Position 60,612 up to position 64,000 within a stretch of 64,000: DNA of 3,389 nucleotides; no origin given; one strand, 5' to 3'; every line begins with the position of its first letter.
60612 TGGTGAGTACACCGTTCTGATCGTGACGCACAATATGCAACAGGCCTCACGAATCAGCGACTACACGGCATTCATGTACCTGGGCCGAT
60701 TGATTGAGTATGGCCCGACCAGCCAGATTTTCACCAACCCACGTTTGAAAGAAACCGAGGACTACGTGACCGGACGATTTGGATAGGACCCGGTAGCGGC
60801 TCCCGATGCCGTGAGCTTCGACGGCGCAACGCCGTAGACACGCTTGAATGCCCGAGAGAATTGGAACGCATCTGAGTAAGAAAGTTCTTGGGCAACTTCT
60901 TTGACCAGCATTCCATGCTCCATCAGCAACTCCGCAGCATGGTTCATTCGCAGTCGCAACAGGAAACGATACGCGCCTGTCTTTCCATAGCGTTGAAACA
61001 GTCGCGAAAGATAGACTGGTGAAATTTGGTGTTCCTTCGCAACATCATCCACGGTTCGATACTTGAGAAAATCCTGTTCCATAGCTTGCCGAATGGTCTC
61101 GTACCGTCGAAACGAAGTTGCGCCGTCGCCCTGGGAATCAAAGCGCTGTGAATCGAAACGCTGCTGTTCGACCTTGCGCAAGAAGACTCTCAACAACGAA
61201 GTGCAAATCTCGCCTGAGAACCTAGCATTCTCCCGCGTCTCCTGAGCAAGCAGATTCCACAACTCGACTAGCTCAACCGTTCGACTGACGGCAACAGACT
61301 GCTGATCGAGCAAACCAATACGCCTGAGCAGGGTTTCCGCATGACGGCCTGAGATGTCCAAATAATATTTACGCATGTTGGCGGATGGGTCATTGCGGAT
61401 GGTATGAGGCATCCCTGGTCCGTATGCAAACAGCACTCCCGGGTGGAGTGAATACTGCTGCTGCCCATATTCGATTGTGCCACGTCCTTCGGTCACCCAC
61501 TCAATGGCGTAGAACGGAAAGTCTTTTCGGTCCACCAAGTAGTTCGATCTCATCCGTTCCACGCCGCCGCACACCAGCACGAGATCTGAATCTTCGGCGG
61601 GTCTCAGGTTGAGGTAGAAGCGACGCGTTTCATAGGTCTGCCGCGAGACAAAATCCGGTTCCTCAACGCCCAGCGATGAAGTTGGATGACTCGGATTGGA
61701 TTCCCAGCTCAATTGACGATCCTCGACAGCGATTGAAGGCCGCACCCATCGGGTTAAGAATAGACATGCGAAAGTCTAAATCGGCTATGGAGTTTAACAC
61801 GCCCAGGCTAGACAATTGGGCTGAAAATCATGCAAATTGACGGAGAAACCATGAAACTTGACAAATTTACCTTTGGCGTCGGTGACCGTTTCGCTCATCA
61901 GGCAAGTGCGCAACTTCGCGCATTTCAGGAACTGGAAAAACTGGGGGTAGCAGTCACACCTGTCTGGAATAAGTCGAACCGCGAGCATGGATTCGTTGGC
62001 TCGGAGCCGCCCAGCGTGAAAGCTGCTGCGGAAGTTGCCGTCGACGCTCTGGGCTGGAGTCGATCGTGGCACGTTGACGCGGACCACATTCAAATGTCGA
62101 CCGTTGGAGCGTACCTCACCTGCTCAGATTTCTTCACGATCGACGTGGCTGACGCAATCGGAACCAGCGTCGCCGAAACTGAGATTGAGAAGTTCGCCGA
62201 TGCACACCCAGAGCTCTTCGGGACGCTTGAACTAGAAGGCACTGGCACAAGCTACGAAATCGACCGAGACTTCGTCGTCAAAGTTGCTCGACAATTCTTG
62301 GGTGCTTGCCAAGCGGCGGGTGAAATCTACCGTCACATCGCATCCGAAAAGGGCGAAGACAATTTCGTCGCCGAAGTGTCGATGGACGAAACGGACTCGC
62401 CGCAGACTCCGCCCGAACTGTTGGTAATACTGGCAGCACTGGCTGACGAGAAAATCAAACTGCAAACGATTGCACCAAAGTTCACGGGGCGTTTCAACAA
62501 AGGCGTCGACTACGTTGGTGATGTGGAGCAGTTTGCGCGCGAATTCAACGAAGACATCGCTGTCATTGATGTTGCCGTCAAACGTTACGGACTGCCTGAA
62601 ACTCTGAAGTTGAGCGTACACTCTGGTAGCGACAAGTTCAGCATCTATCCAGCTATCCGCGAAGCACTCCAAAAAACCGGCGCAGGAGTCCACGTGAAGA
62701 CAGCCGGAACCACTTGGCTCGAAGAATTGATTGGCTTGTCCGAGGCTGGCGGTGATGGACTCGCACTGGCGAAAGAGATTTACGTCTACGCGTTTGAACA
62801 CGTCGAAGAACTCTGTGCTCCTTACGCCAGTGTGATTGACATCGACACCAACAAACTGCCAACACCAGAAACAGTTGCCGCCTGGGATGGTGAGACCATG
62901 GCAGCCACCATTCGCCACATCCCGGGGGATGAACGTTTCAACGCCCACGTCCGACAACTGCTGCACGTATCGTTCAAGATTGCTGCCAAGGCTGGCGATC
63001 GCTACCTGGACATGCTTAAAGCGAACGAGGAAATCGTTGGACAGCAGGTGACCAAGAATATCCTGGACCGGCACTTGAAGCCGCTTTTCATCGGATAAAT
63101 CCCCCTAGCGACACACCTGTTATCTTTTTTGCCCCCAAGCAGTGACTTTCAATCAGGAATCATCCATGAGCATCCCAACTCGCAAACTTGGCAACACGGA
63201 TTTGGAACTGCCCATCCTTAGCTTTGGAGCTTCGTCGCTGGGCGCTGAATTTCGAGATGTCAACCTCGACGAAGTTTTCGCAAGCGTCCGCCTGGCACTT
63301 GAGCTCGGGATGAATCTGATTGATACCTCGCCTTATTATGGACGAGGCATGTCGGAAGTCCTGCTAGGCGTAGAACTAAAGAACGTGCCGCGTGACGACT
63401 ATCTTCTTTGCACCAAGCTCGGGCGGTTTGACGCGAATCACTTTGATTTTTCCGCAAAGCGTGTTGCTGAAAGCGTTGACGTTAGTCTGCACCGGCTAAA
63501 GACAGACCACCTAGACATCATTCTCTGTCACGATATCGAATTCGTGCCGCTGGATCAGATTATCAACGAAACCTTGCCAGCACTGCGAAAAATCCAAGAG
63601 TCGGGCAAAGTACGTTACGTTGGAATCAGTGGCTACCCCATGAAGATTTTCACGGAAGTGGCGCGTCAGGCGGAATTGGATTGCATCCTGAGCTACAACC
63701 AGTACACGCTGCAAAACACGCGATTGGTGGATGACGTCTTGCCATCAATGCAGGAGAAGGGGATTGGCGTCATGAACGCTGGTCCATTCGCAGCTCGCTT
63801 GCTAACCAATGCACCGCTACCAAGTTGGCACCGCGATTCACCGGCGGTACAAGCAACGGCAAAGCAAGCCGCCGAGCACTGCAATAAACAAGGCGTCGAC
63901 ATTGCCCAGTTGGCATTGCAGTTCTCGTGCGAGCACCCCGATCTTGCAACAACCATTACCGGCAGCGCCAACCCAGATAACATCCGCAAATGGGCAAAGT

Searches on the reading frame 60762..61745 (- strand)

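Call 66: search_protein_families(library=pfam, proteins=[window:60762-61745:-], max_evalue=0.0001)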
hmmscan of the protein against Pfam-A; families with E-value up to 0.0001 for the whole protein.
window:60762-61745:- (327 aa): 5 families
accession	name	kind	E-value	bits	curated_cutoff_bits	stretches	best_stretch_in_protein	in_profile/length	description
PF12833.13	HTH_18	-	1.5e-19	70.5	33.6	1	236-311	2-77/80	Helix-turn-helix domain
PF00165.29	HTH_AraC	-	7.7e-13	48.7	26.6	1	277-309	7-38/42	Bacterial regulatory helix-turn-helix proteins, AraC family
PF02311.25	AraC_binding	-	9.2e-12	45.3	21.1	1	64-178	9-128/135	AraC-like ligand binding domain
PF07883.17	Cupin_2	-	1.4e-05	25.1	27.2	1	84-124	24-64/70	Cupin domain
PF14525.12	AraC_binding_2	-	4.6e-05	23.6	27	1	70-149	46-125/173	AraC-binding-like domain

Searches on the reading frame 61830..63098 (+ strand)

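Call 66: search_protein_families(library=pfam, proteins=[window:61830-63098:+], max_evalue=0.0001)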
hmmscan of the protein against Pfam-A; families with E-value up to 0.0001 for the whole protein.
window:61830-63098:+ (422 aa): 1 family
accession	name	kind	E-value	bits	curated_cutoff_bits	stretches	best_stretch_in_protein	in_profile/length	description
PF16257.11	UxaE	-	2e-56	192.1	27.1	1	7-418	75-474/475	tagaturonate epimerase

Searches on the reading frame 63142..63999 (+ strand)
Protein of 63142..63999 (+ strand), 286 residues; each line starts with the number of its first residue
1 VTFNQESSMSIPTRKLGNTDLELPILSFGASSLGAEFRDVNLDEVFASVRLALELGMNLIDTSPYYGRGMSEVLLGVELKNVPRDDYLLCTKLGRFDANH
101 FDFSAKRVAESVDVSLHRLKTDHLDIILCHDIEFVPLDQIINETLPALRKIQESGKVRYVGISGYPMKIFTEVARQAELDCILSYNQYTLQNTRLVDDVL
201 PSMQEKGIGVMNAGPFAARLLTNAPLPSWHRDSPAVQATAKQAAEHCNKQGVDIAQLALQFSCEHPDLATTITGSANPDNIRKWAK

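Call 66: search_protein_families(library=pfam, proteins=[window:63142-63999:+], max_evalue=0.0001)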
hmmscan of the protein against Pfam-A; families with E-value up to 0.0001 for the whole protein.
window:63142-63999:+ (286 aa): 1 family
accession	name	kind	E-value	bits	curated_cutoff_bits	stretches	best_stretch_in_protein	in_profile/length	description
PF00248.27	Aldo_ket_red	-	1.5e-50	172.4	24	1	26-282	2-268/291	Aldo/keto reductase family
